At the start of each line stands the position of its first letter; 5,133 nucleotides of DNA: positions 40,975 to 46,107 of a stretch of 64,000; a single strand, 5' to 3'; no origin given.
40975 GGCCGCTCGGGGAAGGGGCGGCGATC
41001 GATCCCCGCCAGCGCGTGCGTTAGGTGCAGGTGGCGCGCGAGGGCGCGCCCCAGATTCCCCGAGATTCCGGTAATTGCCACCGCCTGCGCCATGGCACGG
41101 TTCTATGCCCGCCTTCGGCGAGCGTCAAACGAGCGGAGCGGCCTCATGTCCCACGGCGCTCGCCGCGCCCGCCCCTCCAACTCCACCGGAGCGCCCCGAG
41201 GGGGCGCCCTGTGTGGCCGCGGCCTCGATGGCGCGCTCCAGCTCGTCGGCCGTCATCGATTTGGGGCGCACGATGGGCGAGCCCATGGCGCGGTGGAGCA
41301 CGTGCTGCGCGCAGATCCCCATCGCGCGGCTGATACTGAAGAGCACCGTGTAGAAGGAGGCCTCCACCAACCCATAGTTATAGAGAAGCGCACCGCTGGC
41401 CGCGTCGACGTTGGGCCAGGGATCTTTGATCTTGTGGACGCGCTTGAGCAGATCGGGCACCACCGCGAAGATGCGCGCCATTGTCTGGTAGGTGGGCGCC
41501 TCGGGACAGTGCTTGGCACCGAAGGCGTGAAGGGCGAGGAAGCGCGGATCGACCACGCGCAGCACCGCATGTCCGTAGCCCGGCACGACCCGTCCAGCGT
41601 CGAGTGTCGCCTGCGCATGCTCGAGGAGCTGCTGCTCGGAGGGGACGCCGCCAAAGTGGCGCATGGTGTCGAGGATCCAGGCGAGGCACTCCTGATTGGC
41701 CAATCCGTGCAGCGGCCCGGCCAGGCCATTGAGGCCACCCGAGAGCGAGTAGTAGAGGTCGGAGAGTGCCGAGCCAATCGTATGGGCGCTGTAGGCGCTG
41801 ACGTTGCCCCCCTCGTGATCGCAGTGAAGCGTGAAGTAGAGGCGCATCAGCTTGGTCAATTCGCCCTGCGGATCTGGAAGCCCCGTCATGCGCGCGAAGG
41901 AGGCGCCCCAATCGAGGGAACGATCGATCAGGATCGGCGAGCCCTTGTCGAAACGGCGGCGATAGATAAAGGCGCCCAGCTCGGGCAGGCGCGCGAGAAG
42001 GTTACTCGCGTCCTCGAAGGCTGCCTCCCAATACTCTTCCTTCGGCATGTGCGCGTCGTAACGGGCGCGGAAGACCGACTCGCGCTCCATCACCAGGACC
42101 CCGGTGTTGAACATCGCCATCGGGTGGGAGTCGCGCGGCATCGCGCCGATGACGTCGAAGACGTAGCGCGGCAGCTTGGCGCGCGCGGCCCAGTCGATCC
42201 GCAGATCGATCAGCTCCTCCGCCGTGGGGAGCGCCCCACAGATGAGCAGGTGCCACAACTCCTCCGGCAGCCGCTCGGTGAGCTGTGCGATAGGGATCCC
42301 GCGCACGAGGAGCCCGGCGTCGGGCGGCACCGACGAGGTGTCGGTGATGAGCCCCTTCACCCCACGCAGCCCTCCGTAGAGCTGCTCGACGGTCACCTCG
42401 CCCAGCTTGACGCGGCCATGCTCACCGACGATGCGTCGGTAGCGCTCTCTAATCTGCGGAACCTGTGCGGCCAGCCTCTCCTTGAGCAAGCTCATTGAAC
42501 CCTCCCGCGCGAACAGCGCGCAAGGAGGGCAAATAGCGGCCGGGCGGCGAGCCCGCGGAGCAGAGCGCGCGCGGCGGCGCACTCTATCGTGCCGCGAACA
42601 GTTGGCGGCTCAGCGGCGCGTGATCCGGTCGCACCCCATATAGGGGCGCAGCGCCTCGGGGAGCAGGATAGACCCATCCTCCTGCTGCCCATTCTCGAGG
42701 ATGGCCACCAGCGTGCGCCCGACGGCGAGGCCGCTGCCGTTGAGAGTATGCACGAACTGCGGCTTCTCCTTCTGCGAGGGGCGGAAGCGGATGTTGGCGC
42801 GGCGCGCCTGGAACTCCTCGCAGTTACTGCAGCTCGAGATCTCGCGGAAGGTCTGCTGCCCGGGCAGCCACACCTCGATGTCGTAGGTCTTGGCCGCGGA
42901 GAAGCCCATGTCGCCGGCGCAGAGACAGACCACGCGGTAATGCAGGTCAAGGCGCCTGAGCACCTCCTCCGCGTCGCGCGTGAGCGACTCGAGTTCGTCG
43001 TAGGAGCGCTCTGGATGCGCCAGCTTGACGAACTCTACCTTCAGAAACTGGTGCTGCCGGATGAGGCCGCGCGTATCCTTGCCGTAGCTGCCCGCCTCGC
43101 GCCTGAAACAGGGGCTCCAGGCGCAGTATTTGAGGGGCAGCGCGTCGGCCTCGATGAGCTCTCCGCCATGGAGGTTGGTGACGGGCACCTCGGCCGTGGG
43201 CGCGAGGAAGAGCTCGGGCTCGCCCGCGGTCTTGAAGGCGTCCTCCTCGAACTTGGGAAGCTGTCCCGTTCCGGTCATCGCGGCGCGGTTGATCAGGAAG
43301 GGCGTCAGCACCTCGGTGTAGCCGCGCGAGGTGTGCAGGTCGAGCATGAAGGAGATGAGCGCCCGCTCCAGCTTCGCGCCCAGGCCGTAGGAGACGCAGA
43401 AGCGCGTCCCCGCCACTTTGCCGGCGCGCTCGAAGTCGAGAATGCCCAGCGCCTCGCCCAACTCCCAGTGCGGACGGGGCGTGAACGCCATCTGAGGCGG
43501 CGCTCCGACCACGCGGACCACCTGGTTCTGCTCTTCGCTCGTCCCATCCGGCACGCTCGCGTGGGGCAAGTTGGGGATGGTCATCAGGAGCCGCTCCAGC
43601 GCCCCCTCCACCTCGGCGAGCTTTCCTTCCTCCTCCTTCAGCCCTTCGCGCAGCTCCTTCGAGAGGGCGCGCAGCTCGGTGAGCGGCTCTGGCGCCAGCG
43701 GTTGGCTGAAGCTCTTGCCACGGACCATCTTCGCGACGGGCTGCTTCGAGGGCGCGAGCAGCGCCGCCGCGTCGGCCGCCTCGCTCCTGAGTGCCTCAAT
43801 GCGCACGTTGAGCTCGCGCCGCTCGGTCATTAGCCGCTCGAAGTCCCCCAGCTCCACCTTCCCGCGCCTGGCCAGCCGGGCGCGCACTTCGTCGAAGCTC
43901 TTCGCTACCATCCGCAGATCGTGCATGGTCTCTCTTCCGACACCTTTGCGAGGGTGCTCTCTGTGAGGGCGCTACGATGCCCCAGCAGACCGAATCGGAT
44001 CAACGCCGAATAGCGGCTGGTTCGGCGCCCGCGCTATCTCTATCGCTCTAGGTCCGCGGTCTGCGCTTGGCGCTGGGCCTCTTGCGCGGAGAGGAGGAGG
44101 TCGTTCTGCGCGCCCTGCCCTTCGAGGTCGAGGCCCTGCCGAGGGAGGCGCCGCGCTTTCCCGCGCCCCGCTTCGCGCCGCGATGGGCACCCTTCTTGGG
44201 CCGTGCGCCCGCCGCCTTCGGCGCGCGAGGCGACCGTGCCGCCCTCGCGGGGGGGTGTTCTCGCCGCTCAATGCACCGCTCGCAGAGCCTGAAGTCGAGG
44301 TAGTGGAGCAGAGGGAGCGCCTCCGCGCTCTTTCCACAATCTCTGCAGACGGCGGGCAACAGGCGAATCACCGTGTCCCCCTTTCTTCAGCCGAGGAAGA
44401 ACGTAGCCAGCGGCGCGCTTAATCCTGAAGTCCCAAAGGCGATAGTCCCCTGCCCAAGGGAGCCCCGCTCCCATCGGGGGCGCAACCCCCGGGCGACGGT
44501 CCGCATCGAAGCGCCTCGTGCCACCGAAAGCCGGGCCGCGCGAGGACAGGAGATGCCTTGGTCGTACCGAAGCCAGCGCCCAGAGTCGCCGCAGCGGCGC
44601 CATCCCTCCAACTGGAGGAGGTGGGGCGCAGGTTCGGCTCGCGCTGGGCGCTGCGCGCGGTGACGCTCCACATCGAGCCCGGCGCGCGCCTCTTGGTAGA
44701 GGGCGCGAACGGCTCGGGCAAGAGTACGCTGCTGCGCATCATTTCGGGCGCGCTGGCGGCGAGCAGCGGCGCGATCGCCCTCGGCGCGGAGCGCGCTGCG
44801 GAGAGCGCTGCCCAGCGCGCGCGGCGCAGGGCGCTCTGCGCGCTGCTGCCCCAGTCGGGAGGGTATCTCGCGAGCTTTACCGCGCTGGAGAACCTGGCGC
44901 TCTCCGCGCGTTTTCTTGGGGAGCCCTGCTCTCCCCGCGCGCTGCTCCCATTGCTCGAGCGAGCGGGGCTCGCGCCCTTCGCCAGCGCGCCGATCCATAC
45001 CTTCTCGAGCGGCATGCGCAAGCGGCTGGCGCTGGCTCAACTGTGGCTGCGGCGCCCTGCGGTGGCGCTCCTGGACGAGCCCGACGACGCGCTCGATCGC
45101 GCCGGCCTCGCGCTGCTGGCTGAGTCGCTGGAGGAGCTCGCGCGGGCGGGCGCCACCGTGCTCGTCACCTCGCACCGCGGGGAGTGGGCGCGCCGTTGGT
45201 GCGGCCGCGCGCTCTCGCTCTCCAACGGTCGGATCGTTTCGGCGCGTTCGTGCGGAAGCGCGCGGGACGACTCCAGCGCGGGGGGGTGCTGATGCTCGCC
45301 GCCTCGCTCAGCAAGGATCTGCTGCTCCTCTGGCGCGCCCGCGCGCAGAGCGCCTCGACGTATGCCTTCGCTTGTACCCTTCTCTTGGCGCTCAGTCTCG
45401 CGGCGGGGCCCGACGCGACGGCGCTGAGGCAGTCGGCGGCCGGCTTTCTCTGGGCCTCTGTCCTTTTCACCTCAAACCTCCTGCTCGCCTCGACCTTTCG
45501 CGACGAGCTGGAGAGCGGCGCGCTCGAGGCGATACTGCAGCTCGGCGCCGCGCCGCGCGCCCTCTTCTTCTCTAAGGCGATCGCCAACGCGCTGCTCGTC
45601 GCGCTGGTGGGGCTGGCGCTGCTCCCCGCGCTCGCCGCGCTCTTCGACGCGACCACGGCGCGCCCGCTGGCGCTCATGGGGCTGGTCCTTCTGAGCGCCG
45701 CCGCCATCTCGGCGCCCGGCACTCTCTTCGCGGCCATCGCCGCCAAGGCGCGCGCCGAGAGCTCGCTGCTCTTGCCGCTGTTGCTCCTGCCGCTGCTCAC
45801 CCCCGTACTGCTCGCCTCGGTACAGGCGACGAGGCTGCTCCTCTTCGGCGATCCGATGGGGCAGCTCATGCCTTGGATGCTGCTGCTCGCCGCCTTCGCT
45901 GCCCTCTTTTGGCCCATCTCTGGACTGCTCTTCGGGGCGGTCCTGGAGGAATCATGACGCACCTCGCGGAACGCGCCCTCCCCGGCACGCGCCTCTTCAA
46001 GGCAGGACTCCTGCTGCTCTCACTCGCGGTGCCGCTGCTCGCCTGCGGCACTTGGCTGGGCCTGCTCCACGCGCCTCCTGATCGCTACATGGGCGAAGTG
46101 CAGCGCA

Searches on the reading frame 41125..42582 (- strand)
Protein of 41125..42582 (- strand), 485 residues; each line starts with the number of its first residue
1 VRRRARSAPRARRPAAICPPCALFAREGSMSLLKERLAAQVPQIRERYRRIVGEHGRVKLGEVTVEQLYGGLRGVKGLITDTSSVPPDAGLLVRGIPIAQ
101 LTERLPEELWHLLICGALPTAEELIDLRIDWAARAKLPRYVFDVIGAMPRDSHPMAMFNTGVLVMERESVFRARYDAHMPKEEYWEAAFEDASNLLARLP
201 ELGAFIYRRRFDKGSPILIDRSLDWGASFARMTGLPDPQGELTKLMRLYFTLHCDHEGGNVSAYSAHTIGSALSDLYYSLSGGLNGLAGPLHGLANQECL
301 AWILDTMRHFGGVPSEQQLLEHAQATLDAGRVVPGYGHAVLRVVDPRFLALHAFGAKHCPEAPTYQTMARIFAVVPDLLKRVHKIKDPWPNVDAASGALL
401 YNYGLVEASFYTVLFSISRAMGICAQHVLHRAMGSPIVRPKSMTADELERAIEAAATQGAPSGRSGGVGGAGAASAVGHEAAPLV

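Call 46: search_protein_families(library=pfam, proteins=[window:41125-42582:-], max_evalue=0.001)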
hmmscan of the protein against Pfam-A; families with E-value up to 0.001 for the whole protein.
window:41125-42582:- (485 aa): 1 family
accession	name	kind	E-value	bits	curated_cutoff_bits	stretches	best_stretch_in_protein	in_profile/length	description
PF00285.26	Citrate_synt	-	2e-84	284.1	27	1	71-441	1-357/357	Citrate synthase, C-terminal domain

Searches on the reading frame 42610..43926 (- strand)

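Call 46: search_protein_families(library=pfam, proteins=[window:42610-43926:-], max_evalue=0.001)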
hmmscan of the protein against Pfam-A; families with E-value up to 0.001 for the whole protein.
window:42610-43926:- (438 aa): 2 families
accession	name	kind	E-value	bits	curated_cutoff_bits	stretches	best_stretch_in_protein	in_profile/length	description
PF00587.30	tRNA-synt_2b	-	5.2e-41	141.1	29.3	1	235-412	7-178/179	tRNA synthetase class II core domain (G, H, P, S and T)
PF02403.27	Seryl_tRNA_N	-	7.6e-11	42.7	28.2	1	1-121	1-108/108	Seryl-tRNA synthetase N-terminal domain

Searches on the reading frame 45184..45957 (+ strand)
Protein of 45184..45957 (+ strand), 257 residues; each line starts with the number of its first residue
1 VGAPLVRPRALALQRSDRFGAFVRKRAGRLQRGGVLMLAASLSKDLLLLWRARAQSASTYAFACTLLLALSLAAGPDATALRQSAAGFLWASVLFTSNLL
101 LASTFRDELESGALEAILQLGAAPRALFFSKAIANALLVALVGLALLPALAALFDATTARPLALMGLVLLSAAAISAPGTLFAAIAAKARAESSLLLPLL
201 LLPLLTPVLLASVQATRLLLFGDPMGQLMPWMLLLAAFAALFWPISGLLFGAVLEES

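Call 47: search_protein_families(library=pfam, proteins=[window:45184-45957:+], max_evalue=0.001)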
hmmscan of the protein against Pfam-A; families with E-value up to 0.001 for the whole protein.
window:45184-45957:+ (257 aa): 2 families
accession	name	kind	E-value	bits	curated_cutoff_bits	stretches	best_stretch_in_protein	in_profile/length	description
PF03379.19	CcmB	-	3e-23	82.8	24.9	1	41-240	4-199/215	CcmB protein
PF12698.13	ABC2_membrane_3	-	0.00032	20.3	31.6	1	83-206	162-285/347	ABC-2 family transporter protein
